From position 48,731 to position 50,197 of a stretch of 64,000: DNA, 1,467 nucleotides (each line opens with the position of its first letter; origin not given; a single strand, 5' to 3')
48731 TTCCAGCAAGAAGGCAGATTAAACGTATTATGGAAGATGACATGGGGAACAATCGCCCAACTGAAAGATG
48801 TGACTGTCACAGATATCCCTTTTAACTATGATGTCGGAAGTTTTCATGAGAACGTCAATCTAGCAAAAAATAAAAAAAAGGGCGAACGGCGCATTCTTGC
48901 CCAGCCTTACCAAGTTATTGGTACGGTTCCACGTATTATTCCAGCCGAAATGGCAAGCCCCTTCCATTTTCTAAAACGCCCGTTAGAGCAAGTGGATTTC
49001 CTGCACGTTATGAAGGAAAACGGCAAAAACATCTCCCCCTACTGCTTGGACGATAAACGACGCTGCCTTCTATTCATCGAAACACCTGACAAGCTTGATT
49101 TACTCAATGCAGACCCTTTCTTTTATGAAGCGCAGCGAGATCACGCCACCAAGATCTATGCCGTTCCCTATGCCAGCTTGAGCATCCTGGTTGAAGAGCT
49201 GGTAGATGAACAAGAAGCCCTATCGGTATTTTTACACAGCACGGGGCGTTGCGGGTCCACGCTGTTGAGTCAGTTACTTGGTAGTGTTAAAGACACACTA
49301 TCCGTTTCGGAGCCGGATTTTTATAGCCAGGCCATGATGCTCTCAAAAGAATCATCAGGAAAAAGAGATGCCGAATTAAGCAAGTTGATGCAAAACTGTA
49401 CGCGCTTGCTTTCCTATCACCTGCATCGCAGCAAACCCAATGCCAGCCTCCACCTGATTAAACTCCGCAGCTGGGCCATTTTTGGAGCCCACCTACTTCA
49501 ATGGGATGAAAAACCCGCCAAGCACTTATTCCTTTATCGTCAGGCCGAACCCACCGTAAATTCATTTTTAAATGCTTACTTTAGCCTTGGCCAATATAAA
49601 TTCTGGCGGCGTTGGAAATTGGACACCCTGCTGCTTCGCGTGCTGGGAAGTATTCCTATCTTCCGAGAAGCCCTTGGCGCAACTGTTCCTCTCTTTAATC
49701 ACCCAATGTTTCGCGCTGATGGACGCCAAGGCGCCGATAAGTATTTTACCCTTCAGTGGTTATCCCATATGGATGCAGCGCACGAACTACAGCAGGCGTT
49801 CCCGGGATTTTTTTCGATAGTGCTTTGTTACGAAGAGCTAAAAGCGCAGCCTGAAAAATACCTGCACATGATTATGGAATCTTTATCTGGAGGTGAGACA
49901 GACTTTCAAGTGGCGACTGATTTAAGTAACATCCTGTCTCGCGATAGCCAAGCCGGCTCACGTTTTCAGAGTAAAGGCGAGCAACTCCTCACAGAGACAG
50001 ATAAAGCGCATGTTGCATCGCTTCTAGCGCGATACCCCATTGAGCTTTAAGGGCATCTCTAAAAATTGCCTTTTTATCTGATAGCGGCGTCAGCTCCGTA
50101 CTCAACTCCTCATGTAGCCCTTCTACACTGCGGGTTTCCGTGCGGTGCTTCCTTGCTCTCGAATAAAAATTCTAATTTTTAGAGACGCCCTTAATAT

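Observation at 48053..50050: GT2 glycosyltransferase fused to a sulfotransferase-like domain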

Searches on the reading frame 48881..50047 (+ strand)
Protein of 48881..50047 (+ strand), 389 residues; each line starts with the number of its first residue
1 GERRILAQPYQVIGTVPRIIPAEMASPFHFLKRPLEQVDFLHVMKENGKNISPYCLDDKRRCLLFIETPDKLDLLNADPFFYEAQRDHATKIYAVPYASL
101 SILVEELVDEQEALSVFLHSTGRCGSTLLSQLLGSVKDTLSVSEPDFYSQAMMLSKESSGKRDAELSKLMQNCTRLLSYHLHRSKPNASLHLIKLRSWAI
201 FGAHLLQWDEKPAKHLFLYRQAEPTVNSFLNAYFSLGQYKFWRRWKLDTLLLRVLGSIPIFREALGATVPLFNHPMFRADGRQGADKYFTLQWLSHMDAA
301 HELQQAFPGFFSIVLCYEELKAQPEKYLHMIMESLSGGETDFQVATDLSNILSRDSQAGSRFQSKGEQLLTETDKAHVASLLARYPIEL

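Call 3: search_protein_families(library=pfam, proteins=[window:48881-50047:+], max_evalue=1)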
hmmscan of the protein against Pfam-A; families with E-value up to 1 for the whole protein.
window:48881-50047:+ (389 aa): 1 family
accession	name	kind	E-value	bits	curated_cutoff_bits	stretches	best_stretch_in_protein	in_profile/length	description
PF13469.12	Sulfotransfer_3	-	1.2e-05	26.1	27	1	116-176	2-63/216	Sulfotransferase family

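Call 4: search_protein_families(library=ncbifam, proteins=[window:48881-50047:+], max_evalue=1)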
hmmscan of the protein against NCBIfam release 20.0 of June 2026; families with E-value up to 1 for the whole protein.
window:48881-50047:+ (389 aa): 0 families

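Call 11: search_solved_structures(query=A2, max_evalue=10, show_alignments=4)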
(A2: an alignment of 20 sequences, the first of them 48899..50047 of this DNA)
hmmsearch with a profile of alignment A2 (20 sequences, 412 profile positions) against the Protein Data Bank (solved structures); distinct sequences matched with E-value up to 10: 5.
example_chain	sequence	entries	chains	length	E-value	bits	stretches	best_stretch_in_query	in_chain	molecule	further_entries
4gbm_A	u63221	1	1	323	0.0031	19.6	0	320-345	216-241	CurM Sulfotransferase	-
9evs_T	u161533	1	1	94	0.95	11.4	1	298-334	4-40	bTHXm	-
4gox_A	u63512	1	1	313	1.3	10.9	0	116-147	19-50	Polyketide synthase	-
9evt_T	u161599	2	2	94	1.5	10.8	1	297-334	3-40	30S ribosomal protein S31, mitochondrial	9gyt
8vcz_A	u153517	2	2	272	2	10.4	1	145-165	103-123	Probable esterase D14L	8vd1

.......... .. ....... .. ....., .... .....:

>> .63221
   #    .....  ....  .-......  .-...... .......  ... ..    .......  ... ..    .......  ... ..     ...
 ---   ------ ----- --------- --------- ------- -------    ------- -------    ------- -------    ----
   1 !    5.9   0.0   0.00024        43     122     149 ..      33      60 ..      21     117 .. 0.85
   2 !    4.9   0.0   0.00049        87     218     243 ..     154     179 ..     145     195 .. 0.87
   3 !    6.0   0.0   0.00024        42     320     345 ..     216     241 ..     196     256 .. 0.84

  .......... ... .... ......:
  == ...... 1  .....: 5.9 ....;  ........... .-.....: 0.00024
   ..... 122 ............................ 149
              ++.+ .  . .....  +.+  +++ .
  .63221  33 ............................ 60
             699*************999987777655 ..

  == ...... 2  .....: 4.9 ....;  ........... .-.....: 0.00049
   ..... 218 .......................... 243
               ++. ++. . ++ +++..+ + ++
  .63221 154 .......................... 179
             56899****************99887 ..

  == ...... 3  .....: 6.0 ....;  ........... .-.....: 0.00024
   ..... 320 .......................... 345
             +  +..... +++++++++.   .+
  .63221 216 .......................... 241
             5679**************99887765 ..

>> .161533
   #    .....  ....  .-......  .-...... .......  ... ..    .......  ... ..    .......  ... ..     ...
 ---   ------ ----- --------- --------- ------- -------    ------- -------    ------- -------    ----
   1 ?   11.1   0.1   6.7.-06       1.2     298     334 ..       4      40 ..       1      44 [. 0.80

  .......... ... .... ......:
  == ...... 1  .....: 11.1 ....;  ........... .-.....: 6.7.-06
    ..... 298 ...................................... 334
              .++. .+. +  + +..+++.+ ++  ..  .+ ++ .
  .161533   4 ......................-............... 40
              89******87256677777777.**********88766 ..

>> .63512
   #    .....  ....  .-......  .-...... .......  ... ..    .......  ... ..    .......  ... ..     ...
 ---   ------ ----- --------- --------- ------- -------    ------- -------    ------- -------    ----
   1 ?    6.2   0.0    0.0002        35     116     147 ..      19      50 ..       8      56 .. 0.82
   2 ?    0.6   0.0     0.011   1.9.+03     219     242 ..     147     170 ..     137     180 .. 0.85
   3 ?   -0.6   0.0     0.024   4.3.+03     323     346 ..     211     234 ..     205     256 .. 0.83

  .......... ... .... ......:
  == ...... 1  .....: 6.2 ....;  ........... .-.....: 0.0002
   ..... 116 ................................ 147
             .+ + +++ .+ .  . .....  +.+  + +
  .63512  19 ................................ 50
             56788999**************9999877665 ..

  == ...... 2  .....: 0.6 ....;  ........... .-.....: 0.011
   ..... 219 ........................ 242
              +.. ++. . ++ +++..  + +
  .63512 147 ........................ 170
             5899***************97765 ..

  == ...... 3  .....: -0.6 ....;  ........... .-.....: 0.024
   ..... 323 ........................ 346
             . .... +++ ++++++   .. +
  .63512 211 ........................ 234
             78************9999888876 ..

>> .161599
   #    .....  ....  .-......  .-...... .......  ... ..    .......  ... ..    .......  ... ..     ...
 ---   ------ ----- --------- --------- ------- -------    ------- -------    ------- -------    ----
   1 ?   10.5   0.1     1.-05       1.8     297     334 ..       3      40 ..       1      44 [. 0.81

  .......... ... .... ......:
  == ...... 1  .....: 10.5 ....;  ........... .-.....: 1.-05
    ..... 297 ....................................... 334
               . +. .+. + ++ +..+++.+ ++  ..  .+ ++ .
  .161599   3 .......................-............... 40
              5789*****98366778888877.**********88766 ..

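Call 29: find_related_loci(query=A2, collection=genome_contigs, flank=8000)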
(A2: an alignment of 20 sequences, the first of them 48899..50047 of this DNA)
Query A2 (383 aa) in genome_contigs; peptide patterns used: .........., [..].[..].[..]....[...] (x = any residue, [..] = any of these).
113 stretches matched a pattern; 80 encode a relative of the query (tblastn E <= 1e-3); 77 distinct loci.
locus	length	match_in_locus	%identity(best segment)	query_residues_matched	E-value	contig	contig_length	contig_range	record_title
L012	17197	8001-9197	60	1-378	4e-154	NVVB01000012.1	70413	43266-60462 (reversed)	MAG: Gammaproteobacteria bacterium isolate NORP74 Contig_source1383C_1007, whole genome shotgun sequence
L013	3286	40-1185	55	1-382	1e-136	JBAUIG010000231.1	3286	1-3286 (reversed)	MAG: Candidatus Macondimonas sp. isolate MFD03254_ilm_asm_bin7 k127_48664, whole genome shotgun sequence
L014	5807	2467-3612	54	1-382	4e-130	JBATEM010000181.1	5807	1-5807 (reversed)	MAG: Candidatus Macondimonas sp. isolate MFD10109_ilm_asm_bin14 k127_50198, whole genome shotgun sequence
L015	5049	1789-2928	53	1-380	2e-106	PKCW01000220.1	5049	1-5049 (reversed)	MAG: Proteobacteria bacterium isolate Gammapro13 c_000000010718, whole genome shotgun sequence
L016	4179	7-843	54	104-382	2e-88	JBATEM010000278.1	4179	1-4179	MAG: Candidatus Macondimonas sp. isolate MFD10109_ilm_asm_bin14 k127_29003, whole genome shotgun sequence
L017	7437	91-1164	39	24-380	4e-80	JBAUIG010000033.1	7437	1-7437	MAG: Candidatus Macondimonas sp. isolate MFD03254_ilm_asm_bin7 k127_7109, whole genome shotgun sequence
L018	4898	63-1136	39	24-380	1e-79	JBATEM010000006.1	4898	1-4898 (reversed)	MAG: Candidatus Macondimonas sp. isolate MFD10109_ilm_asm_bin14 k127_24015, whole genome shotgun sequence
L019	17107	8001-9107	40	11-379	3e-79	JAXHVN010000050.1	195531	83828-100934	MAG: Pseudomonadota bacterium isolate MAG78_tar_biofilm MAG78_50, whole genome shotgun sequence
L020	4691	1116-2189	39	24-380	3e-78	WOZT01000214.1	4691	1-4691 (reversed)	MAG: Gammaproteobacteria bacterium isolate WOFB31 NODE_8245_length_4691_cov_65.051769, whole genome shotgun sequence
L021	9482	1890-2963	39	24-380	2e-78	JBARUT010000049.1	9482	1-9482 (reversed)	MAG: Candidatus Macondimonas sp. isolate MFD12129_ilm_asm_bin2 k127_102069, whole genome shotgun sequence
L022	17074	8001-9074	38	24-380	1e-75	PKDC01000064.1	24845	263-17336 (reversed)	MAG: Proteobacteria bacterium isolate Gammapro7 c_000000000837, whole genome shotgun sequence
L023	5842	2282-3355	38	24-380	1e-72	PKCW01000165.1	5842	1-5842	MAG: Proteobacteria bacterium isolate Gammapro13 c_000000008463, whole genome shotgun sequence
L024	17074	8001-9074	39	24-380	3e-72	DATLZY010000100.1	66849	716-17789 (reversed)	MAG TPA_asm: Candidatus Acidiferrales bacterium isolate SMAG_U13311 k141_474372, whole genome shotgun sequence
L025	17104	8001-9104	37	16-379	3e-70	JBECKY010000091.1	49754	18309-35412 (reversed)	MAG: Pseudomonadales bacterium isolate ETDI82 k127_1406239, whole genome shotgun sequence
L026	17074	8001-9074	38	24-380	1e-70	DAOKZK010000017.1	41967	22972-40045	MAG TPA_asm: Candidatus Macondimonas sp. isolate AMR_MDS_0048 NODE_555_length_41967_cov_42.813848, whole genome shotgun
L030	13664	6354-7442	33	4-380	2e-49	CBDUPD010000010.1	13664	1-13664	MAG TPA_asm: uncultured Spongiibacteraceae bacterium isolate SRR22808116_metabat2_46 genome assembly, contig: ERZ2504345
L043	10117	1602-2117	32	18-215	1e-19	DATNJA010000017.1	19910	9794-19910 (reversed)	MAG TPA_asm: Candidatus Udaeobacter sp. isolate SMAG_U11387 k141_891040, whole genome shotgun sequence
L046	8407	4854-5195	37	44-175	1e-17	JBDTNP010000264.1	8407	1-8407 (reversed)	MAG: Betaproteobacteria bacterium isolate cluster3_bin.153 NODE_40991_length_8407_cov_4.532687, whole genome shotgun seq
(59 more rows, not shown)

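Call 31: predict_structure(alignment_id=A3)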
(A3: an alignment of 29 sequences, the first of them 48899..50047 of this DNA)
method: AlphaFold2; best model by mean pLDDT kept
length: 383 residues; sequences in the alignment: 29
mean_pLDDT: 92.1   pTM: 0.91
mean pLDDT of the five models: 92.1, 91.6, 91.3, 91.2, 90.4
residues with pLDDT >= 90: 302; 70-90: 80; 50-70: 1; < 50: 0
segments of 3 or more residues with pLDDT < 50: none
pLDDT, mean of each block of 10 residues (from residue 1): 97 84 96 97 97 97 93 91 98 97 89 89 90 91 93 94 97 94 94 93 90 94 90 93 94 91 93 94 96 95 94 92 92 78 81 75 94 95 83
secondary structure, 60 per line:
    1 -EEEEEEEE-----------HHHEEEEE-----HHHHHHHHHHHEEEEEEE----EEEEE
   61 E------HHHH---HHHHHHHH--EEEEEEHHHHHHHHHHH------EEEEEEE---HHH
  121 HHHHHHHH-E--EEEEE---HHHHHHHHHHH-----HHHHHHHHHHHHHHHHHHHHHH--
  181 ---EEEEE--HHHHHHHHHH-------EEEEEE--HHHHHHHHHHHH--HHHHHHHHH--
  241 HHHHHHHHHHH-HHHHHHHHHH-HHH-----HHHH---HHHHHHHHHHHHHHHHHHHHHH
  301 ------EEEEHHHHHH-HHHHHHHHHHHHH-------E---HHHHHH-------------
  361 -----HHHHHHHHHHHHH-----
elements in order: E2-9 E24-28 H34-44 E45-51 E56-61 H68-71 H75-82 E85-90 H91-101 E108-114 H118-128 E133-137 H141-151 H157-178 E184-188 H191-200 E208-213 H216-227 H230-238 H241-251 H253-262 H272-275 H279-300 E307-310 H311-316 H318-330 H342-347 H366-378

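Call 35: fold_search(model_id=the predicted structure, library=pdb)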
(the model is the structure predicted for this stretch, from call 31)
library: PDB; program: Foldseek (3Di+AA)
matches with E <= 10: 890; with E <= 0.001: 22
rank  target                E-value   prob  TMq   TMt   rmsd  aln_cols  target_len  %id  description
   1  8w5z_A                5.6e-05  1.00  0.40  0.45   8.4       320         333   17  Crystal structure of tick tyrosylprotein sulfotransferase reveals the activation mechanism of tick anticoagulant prote (released 2024-04-10)
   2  5wri_A                6.9e-05  1.00  0.38  0.49   8.8       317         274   13  Crystal structure of human tyrosylprotein sulfotransferase-1 complexed with PAP and C4 peptide (released 2017-09-13)
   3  5wrj_C                9.1e-05  1.00  0.36  0.48   9.8       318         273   13  Crystal structure of human tyrosylprotein sulfotransferase-1 complexed with PAP and gastrin peptide (released 2017-09-06)
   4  3ckl_B                1.1e-04  1.00  0.32  0.40  11.0       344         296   12  Crystal structure of human cytosolic sulfotransferase SULT1B1 in complex with PAP and resveratrol (released 2008-04-01)
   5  2z5f_A                1.9e-04  1.00  0.27  0.33  13.9       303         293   12  Human sulfotransferase Sult1b1 in complex with PAP (released 2007-08-14)
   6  5wrj_A                2.0e-04  1.00  0.41  0.55   8.2       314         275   14  Crystal structure of human tyrosylprotein sulfotransferase-1 complexed with PAP and gastrin peptide (released 2017-09-06)
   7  3ckl_A                2.2e-04  1.00  0.31  0.39  12.1       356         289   10  Crystal structure of human cytosolic sulfotransferase SULT1B1 in complex with PAP and resveratrol (released 2008-04-01)
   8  3ap3_A                3.5e-04  1.00  0.42  0.55   7.7       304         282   13  Crystal structure of human tyrosylprotein sulfotransferase-2 complexed with PAP (released 2011-10-26)
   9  3ap3_C                3.7e-04  1.00  0.40  0.51   8.1       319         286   14  Crystal structure of human tyrosylprotein sulfotransferase-2 complexed with PAP (released 2011-10-26)
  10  8xjq                  3.7e-04  1.00  0.33  0.41  12.1       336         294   15  Crystal structure of a sulfotransferase S4 in complex with PAP and PNPS (released 2024-12-25)
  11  3mgb_B                4.1e-04  1.00  0.33  0.46  11.6       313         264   14  Teg 12 Ternary Structure Complexed with PAP and the Teicoplanin Aglycone (released 2010-06-09)
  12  4gox                  4.6e-04  1.00  0.31  0.41  11.4       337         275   15  Sulfotransferase Domain from the Synechococcus PCC 7002 Olefin Synthase (released 2012-10-17)
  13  22ga_A                5.1e-04  1.00  0.32  0.37  12.9       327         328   12  Crystal structure of sorghum sulfotransferase LGS1 reveals sulfation-assisted BC-ring formation in strigolactone biosy (released 2026-02-04)
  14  9wwe                  5.7e-04  1.00  0.37  0.46   8.9       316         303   13  Crystal structure of human tyrosylprotein sulfotransferase 2 (TPST2) in cation-bound state (released 2025-12-31)
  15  9m0l                  6.0e-04  1.00  0.32  0.37  14.1       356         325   14  Crystal structure of Arabidopsis thaliana sulfotransferase SOT18 complexed with glucoraphanin precursor involved in gluc (released 2026-03-04)
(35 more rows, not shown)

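Call 43: search_protein_families(library=ncbifam, proteins=[L019:6728-7909:+], max_evalue=0.1)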
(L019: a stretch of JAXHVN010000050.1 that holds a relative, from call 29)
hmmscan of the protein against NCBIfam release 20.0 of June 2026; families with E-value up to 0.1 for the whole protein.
L019:6728-7909:+ (394 aa): 25 families
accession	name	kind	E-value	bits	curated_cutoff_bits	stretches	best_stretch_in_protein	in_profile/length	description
TIGR04283.1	glyco_like_mftF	equivalog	1.8e-29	102.9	182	1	147-353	1-195/221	TIGR04283 family arsenosugar biosynthesis glycosyltransferase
TIGR03965.1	mycofact_glyco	equivalog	3.6e-22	78.9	280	1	93-345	19-283/467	mycofactocin biosynthesis glycosyltransferase MftF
NF007482.0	PRK10073.1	equivalog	1.3e-19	70.4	423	1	142-237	3-99/334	glycosyltransferase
NF041875.1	EPS_EpsD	equivalog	5.2e-16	58.9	370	1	147-331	1-195/325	exopolysaccharide biosynthesis glycosyltransferase EpsD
TIGR03937.1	PgaC_IcaA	equivalog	4.8e-13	48.8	422.3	1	137-240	37-142/407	poly-beta-1,6-N-acetyl-D-glucosamine synthase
NF047683.1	TeichurnBiosyTuaG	equivalog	1.5e-12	47.7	400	1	142-241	3-104/252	teichuronic acid biosynthesis protein TuaG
NF038302.1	EPS_HpsE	equivalog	7.8e-12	44.8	300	1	147-245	3-108/307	hormogonium polysaccharide biosynthesis glycosyltransferase HpsE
NF010496.0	PRK13915.1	equivalog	1.1e-11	44.4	262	1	141-235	27-128/307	glucosyl-3-phosphoglycerate synthase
NF045692.1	OglycostaseCruG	equivalog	6.7e-10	38.4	600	1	139-331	35-243/386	2'-O-glycosyltransferase CruG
TIGR03469.1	HpnB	hypoth_equivalog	1.9e-09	37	379.25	1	137-277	36-189/386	hopene-associated glycosyltransferase HpnB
TIGR04009.1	wcaE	equivalog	6.1e-09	35.5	369.2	1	149-233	5-92/248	colanic acid biosynthesis glycosyltransferase WcaE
NF050819.1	PolSacchBiosHfsG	equivalog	1e-08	34.7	500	1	142-323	9-198/302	polysaccharide biosynthesis protein HfsG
NF050050.1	ProtGlycPglI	equivalog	1.1e-08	34.8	500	1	145-237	2-97/306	GalNAc(5)-diNAcBac-PP-undecaprenol beta-1,3-glucosyltransferase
NF007986.1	PRK10714.1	equivalog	1e-06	28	529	1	144-247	5-114/316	undecaprenyl-phosphate 4-deoxy-4-formamido-L-arabinose transferase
TIGR04182.1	glyco_TIGR04182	equivalog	2.1e-06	27.3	325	1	147-249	2-98/293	S-layer glycoprotein N-glycosyltransferase AglJ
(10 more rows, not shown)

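Call 46: search_protein_representatives(alignment_id=A2)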
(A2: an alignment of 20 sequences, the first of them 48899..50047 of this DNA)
Query: 20 sequences, 412 profile positions. Proteins with E-value up to 0.001 (for the whole library): 3418; up to 1e-10: 1442; up to 1e-30: 488. The best 150 are listed.
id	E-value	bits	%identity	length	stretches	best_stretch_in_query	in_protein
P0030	2.0e-188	642.8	-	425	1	9-409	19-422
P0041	1.5e-156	537.8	-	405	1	10-407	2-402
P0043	5.5e-153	526.1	-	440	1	9-409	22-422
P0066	8.3e-144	495.8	-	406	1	16-410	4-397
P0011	6.6e-129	446.8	-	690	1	10-393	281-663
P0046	1.4e-127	442.4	-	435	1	9-408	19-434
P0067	3.4e-124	431.2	-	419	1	13-408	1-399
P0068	5.5e-113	394.3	-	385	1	14-408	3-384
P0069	8.5e-103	360.8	-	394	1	13-407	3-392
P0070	3.6e-98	345.5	-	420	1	14-398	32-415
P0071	1.1e-97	344.0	-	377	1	15-403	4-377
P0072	1.4e-93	330.4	-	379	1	15-404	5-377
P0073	1.6e-90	320.3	-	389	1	13-408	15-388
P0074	8.4e-86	304.8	-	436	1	28-408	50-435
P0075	6.2e-84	298.6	-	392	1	14-393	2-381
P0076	1.2e-83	297.7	-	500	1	30-408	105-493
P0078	8.8e-82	291.5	-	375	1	15-408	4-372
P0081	7.0e-80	285.3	-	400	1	13-409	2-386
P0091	4.4e-74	266.2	-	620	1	30-411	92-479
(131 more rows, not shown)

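Call 48: list_cluster_members(proteins=[P0066, P0067, P0068, P0069, P0071, P0076, P0091, P0046, P0078, P0081])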
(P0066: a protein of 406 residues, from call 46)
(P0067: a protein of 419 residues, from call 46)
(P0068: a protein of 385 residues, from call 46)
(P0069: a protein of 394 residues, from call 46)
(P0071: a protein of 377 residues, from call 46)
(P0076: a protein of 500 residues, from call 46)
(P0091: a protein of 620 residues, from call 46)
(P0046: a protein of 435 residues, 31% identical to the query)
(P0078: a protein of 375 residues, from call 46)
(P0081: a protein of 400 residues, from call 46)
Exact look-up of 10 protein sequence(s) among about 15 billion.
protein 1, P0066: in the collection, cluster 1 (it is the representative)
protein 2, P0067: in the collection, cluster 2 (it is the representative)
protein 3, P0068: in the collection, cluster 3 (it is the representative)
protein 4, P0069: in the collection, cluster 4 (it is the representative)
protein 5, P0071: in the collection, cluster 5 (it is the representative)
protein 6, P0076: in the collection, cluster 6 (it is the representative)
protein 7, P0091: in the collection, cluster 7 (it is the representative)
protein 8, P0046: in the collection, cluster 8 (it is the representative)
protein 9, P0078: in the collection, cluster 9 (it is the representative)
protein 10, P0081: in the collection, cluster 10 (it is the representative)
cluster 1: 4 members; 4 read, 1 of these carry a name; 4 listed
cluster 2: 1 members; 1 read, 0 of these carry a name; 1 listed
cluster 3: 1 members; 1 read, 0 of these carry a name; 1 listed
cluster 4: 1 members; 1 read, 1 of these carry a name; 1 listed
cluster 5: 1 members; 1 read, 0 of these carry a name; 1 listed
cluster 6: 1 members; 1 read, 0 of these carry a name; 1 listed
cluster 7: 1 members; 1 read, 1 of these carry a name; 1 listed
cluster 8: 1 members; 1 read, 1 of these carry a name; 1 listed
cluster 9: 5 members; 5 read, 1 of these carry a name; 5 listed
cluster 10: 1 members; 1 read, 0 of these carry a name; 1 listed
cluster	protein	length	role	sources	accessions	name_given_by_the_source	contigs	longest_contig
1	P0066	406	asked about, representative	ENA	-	-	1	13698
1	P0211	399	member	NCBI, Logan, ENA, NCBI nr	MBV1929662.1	MAG: hypothetical protein KUG81_09150 [Gammaproteobacteria bacterium] | hypothetical protein [Gammaproteobacteria bacterium]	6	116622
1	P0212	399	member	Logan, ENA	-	-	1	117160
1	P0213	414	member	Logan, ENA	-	-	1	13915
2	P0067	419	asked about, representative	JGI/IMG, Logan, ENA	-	-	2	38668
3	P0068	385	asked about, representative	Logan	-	-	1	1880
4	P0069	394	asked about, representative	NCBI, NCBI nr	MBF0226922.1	MAG: sulfotransferase domain-containing protein [Desulfobacterales bacterium] | sulfotransferase domain-containing protein [Desulfobacterales bacterium]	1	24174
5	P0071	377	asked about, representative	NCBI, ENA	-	-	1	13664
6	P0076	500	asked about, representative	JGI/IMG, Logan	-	-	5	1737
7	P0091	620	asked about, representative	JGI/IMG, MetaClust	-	\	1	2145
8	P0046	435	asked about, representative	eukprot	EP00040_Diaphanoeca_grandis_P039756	m.260062 g.260062 ORF g.260062 m.260062 type:complete len:436 (+) ...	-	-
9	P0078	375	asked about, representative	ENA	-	-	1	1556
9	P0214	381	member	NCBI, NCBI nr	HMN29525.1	MAG TPA: sulfotransferase, partial [Caldilineaceae bacterium] | sulfotransferase [Caldilineaceae bacterium]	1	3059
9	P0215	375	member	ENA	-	-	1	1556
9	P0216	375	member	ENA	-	-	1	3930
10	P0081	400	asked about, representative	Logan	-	-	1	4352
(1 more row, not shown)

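Call 49: search_protein_families(library=pfam, alignment_id=A6, max_evalue=0.01)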
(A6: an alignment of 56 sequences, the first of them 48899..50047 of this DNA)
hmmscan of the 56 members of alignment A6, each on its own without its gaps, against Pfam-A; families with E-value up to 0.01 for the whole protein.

A. member 1, window:48899-50047:+ (383 aa): 1 family
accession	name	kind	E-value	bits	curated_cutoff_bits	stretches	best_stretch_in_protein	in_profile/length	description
PF13469.12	Sulfotransfer_3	-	1.1e-05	26.2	27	0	110-170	2-63/216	Sulfotransferase family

B. families by the number of members that match (of 56 scanned): 6 families
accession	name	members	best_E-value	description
PF13469.12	Sulfotransfer_3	52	8.5e-14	Sulfotransferase family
PF00685.33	Sulfotransfer_1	29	9.8e-12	Sulfotransferase domain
PF17784.7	Sulfotransfer_4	11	3.8e-06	Sulfotransferase domain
PF09037.16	Sulphotransf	3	0.00014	Stf0 sulphotransferase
PF11707.13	Npa1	1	0.00089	Ribosome 60S biogenesis N-terminal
PF13241.12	NAD_binding_7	1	0.0075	Putative NAD(P)-binding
